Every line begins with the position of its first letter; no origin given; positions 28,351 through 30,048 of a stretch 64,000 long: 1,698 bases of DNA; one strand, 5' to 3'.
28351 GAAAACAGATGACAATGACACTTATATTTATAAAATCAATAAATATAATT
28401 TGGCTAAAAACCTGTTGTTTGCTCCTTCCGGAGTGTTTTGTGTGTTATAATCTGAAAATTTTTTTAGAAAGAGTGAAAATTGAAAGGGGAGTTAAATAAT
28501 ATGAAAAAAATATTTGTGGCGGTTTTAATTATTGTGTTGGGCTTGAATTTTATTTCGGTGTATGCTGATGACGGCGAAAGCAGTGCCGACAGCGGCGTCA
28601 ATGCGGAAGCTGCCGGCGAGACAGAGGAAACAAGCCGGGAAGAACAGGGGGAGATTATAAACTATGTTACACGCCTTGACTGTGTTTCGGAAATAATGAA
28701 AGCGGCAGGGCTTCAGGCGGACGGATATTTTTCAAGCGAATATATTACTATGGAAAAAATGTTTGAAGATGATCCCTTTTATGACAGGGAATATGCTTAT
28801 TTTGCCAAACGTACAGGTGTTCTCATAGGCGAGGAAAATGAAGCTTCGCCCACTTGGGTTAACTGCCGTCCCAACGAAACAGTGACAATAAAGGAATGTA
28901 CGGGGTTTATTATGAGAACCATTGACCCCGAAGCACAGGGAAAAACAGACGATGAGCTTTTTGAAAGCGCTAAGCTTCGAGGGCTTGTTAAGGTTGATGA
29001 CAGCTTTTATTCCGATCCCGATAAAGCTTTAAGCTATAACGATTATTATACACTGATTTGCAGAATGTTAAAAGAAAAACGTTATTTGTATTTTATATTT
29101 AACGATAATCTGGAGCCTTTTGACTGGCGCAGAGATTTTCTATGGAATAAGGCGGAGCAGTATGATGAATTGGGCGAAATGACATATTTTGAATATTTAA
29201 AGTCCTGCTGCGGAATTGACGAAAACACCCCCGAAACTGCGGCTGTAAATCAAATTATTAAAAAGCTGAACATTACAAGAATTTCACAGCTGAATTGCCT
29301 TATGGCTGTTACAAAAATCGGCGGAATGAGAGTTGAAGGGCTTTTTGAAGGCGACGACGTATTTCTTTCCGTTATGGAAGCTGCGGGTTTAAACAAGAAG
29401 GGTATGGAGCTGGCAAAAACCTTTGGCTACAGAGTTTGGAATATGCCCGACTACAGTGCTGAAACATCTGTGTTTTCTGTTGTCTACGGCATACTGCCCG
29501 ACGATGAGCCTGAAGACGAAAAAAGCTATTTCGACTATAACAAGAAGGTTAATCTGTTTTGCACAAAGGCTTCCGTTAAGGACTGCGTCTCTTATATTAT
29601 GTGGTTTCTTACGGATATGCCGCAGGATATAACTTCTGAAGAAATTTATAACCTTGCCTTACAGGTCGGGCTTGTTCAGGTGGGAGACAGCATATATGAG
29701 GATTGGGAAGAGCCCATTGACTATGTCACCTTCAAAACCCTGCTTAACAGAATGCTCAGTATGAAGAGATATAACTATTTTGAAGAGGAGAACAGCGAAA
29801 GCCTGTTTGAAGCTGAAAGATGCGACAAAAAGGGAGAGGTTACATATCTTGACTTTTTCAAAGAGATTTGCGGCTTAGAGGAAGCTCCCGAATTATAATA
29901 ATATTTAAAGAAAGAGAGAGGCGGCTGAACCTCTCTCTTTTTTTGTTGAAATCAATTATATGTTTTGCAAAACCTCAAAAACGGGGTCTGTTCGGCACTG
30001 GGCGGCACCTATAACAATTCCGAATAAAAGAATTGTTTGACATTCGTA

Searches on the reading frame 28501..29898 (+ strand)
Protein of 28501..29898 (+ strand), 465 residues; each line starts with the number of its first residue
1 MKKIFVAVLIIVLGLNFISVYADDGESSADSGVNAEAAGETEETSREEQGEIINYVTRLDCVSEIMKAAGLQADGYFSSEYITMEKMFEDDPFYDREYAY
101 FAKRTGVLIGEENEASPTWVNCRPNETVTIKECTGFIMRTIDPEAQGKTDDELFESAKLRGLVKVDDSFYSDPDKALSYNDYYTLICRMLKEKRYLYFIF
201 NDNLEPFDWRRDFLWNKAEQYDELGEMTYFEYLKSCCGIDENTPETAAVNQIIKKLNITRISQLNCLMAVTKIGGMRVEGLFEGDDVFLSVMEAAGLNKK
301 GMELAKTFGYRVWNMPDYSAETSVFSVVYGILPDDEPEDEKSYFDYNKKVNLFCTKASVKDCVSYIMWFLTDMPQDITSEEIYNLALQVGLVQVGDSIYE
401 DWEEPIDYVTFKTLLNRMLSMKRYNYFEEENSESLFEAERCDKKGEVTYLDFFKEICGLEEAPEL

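Call 12: search_protein_families(library=pfam, proteins=[window:28501-29898:+], max_evalue=0.01)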
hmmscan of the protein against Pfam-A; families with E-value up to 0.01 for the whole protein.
window:28501-29898:+ (465 aa): 0 families

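Call 18: find_homologous_proteins(query=window:28501-29898:+, max_evalue=0.001)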
Query window:28501-29898:+ (465 aa): 6 proteins with E <= 0.001 among 5827 candidates.
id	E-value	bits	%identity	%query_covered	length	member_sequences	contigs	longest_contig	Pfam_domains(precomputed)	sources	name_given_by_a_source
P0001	0.0e+0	1061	100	100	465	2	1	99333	-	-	-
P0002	1.1e-171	590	61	92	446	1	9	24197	-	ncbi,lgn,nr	ncbi:MAG: hypothetical protein LUG24_04730 [Clostridiales bacterium]|nr:hypothetical protein [Clostr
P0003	1.5e-160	554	60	91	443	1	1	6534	-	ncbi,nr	ncbi:MAG: hypothetical protein LUD81_06755 [Clostridiales bacterium]|nr:hypothetical protein [Clostr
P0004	1.7e-146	507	60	80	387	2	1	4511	-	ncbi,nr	ncbi:MAG: hypothetical protein LUC97_02975 [Clostridiales bacterium]|nr:hypothetical protein [Clostr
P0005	2.2e-60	223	38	81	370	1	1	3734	-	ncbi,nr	ncbi:MAG: hypothetical protein LUD81_05320, partial [Clostridiales bacterium]|nr:hypothetical protei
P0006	2.9e-57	213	37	87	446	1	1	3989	-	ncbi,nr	ncbi:MAG: hypothetical protein LIO44_00115 [Eubacterium sp.]|nr:hypothetical protein [Eubacterium sp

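Call 19: find_encoding_contigs(protein=P0002, flank=6000, max_places=10)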
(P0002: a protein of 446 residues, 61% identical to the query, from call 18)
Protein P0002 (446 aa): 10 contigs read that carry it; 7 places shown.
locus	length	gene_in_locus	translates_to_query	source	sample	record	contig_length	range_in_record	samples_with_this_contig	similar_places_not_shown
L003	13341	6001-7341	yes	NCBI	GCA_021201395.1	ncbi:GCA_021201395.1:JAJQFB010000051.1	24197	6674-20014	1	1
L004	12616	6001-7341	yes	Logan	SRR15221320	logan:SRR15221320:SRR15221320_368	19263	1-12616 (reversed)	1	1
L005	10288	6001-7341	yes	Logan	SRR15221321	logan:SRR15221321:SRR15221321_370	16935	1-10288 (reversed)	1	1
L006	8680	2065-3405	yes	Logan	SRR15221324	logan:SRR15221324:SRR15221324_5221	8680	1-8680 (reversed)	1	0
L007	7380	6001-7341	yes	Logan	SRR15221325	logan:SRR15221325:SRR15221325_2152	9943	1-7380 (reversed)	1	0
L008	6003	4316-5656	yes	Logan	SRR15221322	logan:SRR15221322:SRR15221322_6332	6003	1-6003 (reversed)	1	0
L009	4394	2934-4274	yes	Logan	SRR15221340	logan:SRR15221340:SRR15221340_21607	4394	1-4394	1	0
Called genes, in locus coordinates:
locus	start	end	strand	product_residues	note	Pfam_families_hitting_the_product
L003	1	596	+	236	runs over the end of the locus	PF01479:S4 (weak), PF00849:PseudoU_synth_2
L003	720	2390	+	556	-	-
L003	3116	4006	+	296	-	PF06541:ABC_trans_CmpB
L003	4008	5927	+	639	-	PF06874:FBPase_2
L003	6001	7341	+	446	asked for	-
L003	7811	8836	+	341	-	PF02912:Phe_tRNA-synt_N, PF01409:tRNA-synt_2d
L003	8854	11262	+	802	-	PF01588:tRNA_bind, PF03483:B3_4, PF03484:B5, PF01409:tRNA-synt_2d, PF17759:tRNA_synthFbeta, PF03147:FDX-ACB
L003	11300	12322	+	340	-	PF01522:Polysacc_deac_1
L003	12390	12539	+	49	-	-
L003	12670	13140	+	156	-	PF01810:LysE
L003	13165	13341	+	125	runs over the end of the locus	PF01638:HxlR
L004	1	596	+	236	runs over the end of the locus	PF01479:S4 (weak), PF00849:PseudoU_synth_2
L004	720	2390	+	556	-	-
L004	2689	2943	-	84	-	PF01202:SKI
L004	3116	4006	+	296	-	PF06541:ABC_trans_CmpB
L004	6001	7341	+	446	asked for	-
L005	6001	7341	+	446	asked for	-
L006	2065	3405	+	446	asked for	-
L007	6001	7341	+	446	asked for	-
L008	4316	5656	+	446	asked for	-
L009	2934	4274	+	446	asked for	-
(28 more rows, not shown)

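Call 20: find_encoding_contigs(protein=P0003, flank=6000, max_places=5)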
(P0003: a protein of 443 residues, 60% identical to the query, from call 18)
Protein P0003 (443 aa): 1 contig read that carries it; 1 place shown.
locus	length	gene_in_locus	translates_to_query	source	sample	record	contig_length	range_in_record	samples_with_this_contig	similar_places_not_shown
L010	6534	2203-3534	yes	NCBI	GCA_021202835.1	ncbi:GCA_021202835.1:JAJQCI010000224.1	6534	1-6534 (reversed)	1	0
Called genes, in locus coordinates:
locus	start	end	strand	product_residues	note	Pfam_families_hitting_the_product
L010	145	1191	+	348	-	PF02096:60KD_IMP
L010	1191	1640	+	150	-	-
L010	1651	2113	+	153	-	PF13083:KH_KhpA-B, PF01424:R3H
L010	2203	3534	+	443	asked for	-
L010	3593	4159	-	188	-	PF01613:Flavin_Reduct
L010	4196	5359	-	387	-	PF00072:Response_reg, PF07228:SpoIIE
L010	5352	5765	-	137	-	PF13581:HATPase_c_2, PF02518:HATPase_c (weak)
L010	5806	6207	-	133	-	PF13581:HATPase_c_2 (weak)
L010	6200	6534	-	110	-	PF01740:STAS, PF13466:STAS_2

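Call 21: find_encoding_contigs(protein=P0004, flank=6000, max_places=5)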
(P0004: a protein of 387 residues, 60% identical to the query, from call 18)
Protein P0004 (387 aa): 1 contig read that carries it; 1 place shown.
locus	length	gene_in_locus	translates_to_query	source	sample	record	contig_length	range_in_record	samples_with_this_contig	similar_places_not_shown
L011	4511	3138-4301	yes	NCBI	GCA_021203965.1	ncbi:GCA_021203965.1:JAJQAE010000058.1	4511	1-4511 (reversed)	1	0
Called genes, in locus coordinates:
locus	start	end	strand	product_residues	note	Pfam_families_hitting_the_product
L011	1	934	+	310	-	?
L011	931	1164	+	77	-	PF24024:DUF7336 (weak)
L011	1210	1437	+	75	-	PF24024:DUF7336 (weak)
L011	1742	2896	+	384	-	PF14891:Peptidase_M91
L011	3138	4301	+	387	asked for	-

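Call 34: find_encoding_contigs(protein=window:28501-29898:+, flank=3000, max_places=10)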
Protein window:28501-29898:+ (465 aa): 1 contig read that carries it; 1 place shown.
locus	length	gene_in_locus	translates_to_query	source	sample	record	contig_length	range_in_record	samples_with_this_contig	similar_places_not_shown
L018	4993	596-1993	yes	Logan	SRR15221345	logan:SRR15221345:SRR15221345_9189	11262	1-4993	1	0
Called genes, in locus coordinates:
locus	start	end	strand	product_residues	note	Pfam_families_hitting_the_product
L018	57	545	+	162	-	-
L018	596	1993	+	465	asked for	-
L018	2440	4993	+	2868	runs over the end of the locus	PF18283:CBM77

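Call 53: predict_structure(alignment_id=A1)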
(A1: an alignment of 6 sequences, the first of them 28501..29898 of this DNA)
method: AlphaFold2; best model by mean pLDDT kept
length: 465 residues; sequences in the alignment: 6
mean_pLDDT: 51.0   pTM: 0.40
mean pLDDT of the five models: 51.0, 48.5, 48.5, 47.3, 46.8
residues with pLDDT >= 90: 0; 70-90: 78; 50-70: 156; < 50: 231
segments of 3 or more residues with pLDDT < 50: 1-5, 14-54, 67-122, 190-228, 273-275, 309-328, 335-354, 421-459, 461-465
pLDDT, mean of each block of 10 residues (from residue 1): 51 49 29 23 26 49 52 36 33 39 44 35 63 73 67 80 76 76 57 34 29 31 43 64 72 67 64 51 59 63 56 32 43 47 33 59 69 62 72 73 72 59 34 27 32 42 39
secondary structure, 60 per line:
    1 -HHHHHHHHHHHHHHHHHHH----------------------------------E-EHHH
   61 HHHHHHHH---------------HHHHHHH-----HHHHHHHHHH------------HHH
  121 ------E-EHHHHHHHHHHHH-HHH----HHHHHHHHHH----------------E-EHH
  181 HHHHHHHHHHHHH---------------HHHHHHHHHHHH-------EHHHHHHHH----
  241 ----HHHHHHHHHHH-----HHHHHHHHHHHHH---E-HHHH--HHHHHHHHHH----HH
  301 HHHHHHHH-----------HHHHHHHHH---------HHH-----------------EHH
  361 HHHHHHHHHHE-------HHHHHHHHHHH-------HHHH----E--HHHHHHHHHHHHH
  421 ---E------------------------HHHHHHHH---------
elements in order: H2-20 H58-68 H84-90 H96-105 H130-141 H150-159 H179-193 H209-220 H229-236 H245-255 H261-273 H279-282 H285-294 H299-308 H320-328 H359-370 H379-389 H397-400 H408-420 H449-456

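Call 55: search_protein_families(library=pfam, alignment_id=A1, max_evalue=5)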
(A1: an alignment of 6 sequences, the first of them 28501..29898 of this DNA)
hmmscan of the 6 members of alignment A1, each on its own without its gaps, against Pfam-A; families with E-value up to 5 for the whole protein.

A. member 1, window:28501-29898:+ (465 aa): 0 families

B. families by the number of members that match (of 6 scanned): 6 families
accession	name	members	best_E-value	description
PF16978.11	CRIM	2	0.021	SAPK-interacting protein 1 (Sin1), middle CRIM domain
PF00395.25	SLH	1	0.00094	S-layer homology domain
PF04947.19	Pox_VLTF3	1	0.0012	Poxvirus Late Transcription Factor VLTF3 like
PF09379.16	FERM_N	1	0.097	FERM N-terminal domain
PF01110.22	CNTF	1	0.23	Ciliary neurotrophic factor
PF16805.11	Trans_coact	1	3.5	Phage late-transcription coactivator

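Call 57: search_solved_structures(query=A1, max_evalue=1)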
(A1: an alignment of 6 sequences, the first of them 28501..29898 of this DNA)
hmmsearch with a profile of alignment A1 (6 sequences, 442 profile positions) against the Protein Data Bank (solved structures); distinct sequences matched with E-value up to 1: 2.
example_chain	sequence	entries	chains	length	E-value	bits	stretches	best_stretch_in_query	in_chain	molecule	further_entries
6f5d_J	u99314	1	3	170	0.11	14.6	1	174-219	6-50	ATP synthase subunit p18, mitochondrial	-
8ap6_J1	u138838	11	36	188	0.12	14.5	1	174-219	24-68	ATP synthase subunit p18, mitochondrial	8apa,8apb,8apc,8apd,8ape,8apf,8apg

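Call 71: search_protein_families(library=ncbifam, proteins=[window:28501-29898:+], max_evalue=1)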
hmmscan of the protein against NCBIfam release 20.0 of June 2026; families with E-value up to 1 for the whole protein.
window:28501-29898:+ (465 aa): 1 family
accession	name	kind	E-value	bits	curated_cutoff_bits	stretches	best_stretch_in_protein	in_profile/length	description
NF053838.1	hit_Bd0108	equivalog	0.17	12.4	40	1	1-34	1-35/94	predatory lifecycle switch protein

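Call 76: search_protein_representatives(alignment_id=A1)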
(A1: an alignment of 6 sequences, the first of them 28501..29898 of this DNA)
Query: 6 sequences, 442 profile positions. Proteins with E-value up to 0.001 (for the whole library): 201; up to 1e-10: 111; up to 1e-30: 9. The best 150 are listed.
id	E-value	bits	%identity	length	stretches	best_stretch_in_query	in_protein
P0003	2.2e-230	781.5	-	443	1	1-438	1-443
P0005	1.8e-168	577.5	-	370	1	66-439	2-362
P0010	1.3e-122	426.4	-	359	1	17-358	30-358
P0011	5.8e-72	259.4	-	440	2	2-215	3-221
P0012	7.2e-51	189.9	-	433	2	31-226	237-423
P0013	2.3e-43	165.2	-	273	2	100-216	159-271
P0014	9.2e-42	159.9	-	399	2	26-214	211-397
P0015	4.5e-40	154.3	-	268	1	28-225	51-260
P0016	5.0e-38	147.6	-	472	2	9-240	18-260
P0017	1.6e-30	122.8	-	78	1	357-433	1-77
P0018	1.2e-23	100.2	-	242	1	26-214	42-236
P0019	1.4e-23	100.0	-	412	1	36-228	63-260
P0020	3.4e-22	95.4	-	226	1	1-214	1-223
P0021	4.4e-21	91.7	-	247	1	28-216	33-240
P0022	7.8e-21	90.9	-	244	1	34-219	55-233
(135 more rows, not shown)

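Call 78: search_protein_families(library=pfam, alignment_id=A4, max_evalue=0.01)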
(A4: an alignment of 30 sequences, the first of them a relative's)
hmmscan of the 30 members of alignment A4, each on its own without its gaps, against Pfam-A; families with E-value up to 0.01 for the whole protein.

A. member 1, P0018 (242 aa): 0 families

B. families by the number of members that match (of 30 scanned): 8 families
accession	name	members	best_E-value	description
PF07833.16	Cu_amine_oxidN1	2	2.4e-11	Copper amine oxidase N-terminal domain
PF25390.1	WD40_RLD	1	8.3e-42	RCC1-like domain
PF13540.12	RCC1_2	1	2.4e-29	Regulator of chromosome condensation (RCC1) repeat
PF00415.24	RCC1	1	8.2e-28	Regulator of chromosome condensation (RCC1) repeat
PF13499.12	EF-hand_7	1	0.00042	EF-hand domain pair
PF00395.25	SLH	1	0.00052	S-layer homology domain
PF25384.1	Alsin_RLD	1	0.0042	Alsin RCC1-like domain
PF23906.1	DUF7248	1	0.0085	Family of unknown function (DUF7248)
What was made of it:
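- Tried and rejected: Only a weak SLH hit appeared in single family members (calls 55, 78).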
